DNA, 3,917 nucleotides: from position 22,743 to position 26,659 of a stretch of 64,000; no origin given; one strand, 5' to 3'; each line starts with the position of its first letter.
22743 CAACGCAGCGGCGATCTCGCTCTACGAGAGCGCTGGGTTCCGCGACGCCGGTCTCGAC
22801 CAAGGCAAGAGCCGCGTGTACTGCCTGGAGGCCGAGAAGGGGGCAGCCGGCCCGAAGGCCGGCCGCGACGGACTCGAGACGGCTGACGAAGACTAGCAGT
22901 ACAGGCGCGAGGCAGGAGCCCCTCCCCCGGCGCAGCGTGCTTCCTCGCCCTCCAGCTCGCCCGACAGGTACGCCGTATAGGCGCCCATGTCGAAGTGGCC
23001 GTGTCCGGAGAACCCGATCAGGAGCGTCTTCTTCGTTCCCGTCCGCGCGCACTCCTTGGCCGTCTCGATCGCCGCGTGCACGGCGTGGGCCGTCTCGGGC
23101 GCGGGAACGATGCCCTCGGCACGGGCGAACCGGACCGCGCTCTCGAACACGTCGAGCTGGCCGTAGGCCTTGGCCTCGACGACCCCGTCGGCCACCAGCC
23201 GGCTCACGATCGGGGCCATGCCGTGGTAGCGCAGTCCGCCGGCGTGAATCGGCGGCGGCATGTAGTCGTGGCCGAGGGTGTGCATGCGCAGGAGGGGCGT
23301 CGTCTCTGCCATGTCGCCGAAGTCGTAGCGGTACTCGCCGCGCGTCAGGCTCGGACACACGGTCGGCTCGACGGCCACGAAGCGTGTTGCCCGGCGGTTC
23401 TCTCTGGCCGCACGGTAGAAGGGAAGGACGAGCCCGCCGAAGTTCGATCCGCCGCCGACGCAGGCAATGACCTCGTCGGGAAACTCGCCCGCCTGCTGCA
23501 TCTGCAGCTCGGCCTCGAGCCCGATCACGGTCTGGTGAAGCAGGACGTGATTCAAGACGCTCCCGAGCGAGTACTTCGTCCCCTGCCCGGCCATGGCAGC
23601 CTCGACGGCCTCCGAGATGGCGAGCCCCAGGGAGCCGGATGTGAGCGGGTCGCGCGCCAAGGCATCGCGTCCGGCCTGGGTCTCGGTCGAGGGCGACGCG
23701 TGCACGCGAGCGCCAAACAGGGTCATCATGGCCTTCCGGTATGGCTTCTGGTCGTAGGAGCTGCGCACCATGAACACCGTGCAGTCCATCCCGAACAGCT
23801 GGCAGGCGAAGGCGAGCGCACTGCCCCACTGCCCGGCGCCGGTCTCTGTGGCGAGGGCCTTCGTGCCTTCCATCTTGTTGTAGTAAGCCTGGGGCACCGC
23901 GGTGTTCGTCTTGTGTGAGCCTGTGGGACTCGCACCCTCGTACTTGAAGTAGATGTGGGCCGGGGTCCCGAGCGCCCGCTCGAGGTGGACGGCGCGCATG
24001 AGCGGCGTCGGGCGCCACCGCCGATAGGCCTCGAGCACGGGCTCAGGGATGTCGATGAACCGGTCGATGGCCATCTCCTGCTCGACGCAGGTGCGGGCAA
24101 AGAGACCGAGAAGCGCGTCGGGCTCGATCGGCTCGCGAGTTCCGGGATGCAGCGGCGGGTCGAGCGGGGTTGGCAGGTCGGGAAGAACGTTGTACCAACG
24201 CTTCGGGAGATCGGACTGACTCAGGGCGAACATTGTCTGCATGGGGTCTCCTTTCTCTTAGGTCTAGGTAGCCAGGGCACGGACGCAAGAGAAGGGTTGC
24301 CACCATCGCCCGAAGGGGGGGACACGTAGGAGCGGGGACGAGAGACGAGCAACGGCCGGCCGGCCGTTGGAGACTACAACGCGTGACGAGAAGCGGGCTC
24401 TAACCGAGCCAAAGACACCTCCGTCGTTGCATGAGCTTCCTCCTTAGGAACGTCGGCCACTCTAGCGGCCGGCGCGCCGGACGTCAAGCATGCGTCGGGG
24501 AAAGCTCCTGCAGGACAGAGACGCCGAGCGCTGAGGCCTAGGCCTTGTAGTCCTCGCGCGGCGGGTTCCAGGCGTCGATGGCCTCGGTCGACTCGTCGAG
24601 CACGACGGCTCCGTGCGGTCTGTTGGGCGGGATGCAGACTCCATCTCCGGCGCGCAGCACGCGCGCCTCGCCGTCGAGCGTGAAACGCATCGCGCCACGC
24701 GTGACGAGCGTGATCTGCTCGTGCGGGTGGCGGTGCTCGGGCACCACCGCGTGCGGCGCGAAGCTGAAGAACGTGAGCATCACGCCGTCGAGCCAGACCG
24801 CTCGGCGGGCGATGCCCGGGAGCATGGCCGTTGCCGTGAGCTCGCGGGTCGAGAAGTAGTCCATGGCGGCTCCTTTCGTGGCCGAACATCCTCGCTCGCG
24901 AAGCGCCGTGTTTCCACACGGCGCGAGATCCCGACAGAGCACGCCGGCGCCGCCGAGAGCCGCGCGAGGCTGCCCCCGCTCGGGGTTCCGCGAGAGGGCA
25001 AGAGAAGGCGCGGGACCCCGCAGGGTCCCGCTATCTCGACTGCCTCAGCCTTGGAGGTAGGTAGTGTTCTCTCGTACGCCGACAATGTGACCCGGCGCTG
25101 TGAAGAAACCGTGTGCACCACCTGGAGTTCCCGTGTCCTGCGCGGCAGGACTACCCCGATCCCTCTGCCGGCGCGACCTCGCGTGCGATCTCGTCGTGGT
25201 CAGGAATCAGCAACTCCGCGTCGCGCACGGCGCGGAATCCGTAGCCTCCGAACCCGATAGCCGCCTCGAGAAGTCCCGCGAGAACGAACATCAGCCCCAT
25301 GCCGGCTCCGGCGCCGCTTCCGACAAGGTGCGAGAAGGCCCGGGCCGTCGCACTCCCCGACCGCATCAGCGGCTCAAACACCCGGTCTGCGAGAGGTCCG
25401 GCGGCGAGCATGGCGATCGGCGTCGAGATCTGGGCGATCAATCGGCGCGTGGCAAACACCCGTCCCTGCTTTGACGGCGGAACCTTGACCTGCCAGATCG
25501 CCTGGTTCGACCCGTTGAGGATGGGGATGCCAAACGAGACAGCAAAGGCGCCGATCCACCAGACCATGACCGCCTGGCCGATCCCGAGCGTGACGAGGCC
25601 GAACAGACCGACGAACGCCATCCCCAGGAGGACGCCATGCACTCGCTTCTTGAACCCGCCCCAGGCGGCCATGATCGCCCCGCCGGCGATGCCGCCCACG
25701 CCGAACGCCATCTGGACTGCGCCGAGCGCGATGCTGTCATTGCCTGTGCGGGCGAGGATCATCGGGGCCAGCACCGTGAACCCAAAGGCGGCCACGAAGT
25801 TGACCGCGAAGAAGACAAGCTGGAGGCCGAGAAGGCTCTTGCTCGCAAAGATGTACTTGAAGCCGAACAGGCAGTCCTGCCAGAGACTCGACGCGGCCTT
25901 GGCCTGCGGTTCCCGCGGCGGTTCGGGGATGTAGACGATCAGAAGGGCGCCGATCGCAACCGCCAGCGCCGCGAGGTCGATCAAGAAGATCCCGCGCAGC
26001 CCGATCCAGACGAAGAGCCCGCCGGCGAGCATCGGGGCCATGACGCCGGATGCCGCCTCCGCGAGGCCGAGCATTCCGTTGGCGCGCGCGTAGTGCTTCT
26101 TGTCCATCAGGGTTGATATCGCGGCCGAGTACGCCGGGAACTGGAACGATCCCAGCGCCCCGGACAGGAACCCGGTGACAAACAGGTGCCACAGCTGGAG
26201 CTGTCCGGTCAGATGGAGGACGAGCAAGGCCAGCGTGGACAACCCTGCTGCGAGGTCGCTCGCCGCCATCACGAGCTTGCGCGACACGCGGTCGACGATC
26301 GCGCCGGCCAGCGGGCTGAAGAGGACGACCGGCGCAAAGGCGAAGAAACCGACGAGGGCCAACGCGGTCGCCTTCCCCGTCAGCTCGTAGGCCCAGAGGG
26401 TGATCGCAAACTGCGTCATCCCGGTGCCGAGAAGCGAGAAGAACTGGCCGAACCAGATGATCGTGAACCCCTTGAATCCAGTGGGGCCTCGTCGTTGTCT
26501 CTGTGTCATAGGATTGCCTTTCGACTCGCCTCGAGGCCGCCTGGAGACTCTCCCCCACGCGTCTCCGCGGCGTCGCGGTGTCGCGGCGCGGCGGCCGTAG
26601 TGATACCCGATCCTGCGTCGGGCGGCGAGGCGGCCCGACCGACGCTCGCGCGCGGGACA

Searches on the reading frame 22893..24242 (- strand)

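Call 66: search_protein_families(library=pfam, proteins=[window:22893-24242:-], max_evalue=0.00001)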
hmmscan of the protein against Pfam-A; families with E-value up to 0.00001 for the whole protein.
window:22893-24242:- (449 aa): 1 family
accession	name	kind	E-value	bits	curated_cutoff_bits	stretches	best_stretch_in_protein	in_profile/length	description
PF00291.31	PALP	-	2.2e-42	145.9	35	1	76-413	5-295/295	Pyridoxal-phosphate dependent enzyme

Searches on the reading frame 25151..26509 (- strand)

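Call 66: search_protein_families(library=pfam, proteins=[window:25151-26509:-], max_evalue=0.00001)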
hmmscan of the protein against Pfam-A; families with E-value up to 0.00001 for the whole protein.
window:25151-26509:- (452 aa): 2 families
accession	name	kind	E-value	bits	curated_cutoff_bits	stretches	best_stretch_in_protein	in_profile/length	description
PF07690.21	MFS_1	-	2.2e-34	119.4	33.4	1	18-366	1-346/347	Major Facilitator Superfamily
PF05977.19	MFS_3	-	4e-15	55.7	27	1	13-317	10-310/524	Transmembrane secretion effector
